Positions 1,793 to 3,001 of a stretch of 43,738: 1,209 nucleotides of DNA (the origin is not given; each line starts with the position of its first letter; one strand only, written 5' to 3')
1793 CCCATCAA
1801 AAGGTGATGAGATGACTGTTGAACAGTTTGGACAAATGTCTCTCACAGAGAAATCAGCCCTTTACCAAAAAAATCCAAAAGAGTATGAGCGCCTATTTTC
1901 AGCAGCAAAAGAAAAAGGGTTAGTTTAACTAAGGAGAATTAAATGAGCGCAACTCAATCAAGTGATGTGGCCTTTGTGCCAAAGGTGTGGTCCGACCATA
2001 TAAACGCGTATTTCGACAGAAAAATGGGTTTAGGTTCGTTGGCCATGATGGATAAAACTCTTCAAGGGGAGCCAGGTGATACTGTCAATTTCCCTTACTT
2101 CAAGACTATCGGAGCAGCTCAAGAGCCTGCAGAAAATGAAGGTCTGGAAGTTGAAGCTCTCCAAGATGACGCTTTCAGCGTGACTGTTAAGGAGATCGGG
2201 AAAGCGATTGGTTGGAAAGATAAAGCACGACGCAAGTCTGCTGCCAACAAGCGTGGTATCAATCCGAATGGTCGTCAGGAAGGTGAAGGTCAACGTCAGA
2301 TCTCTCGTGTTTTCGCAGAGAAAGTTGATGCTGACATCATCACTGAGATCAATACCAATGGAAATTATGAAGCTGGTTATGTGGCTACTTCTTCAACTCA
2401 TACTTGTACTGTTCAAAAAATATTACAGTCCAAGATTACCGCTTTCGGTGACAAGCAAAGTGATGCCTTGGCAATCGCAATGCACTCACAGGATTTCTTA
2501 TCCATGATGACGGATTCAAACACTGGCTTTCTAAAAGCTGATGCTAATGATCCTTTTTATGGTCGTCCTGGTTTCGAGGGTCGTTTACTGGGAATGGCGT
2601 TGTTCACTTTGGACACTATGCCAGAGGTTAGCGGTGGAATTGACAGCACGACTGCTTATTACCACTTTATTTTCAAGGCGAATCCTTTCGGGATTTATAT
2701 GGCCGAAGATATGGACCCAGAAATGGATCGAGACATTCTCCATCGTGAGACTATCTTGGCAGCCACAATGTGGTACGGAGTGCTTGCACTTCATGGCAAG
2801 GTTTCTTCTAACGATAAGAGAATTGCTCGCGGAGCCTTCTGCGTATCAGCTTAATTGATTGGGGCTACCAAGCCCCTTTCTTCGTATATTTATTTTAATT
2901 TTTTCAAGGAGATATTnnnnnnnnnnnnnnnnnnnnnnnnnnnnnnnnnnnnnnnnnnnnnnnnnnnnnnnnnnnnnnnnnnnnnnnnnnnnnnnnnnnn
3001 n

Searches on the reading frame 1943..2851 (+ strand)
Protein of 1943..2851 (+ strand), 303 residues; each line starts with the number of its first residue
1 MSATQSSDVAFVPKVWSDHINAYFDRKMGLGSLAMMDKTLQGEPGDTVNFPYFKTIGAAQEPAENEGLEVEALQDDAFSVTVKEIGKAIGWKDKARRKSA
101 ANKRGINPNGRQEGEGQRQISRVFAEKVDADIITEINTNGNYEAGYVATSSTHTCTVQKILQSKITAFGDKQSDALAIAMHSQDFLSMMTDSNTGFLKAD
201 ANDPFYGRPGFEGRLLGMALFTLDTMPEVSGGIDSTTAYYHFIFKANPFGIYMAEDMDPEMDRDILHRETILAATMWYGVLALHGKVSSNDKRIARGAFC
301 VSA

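Call 33: search_protein_families(library=phrogs, proteins=[window:1943-2851:+], max_evalue=0.001)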
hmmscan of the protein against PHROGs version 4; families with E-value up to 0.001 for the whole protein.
window:1943-2851:+ (303 aa): 4 families
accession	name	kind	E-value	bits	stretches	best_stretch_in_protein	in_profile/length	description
phrog_544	-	head and packaging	1.7e-25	91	1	11-281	12-261/282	major head protein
phrog_30620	-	unknown function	9.6e-14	52.5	1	13-194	15-178/184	-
phrog_267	-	head and packaging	7.4e-07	29.6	1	5-143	34-161/410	major head protein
phrog_247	-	head and packaging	1.9e-06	28.3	1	36-276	43-283/351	major head protein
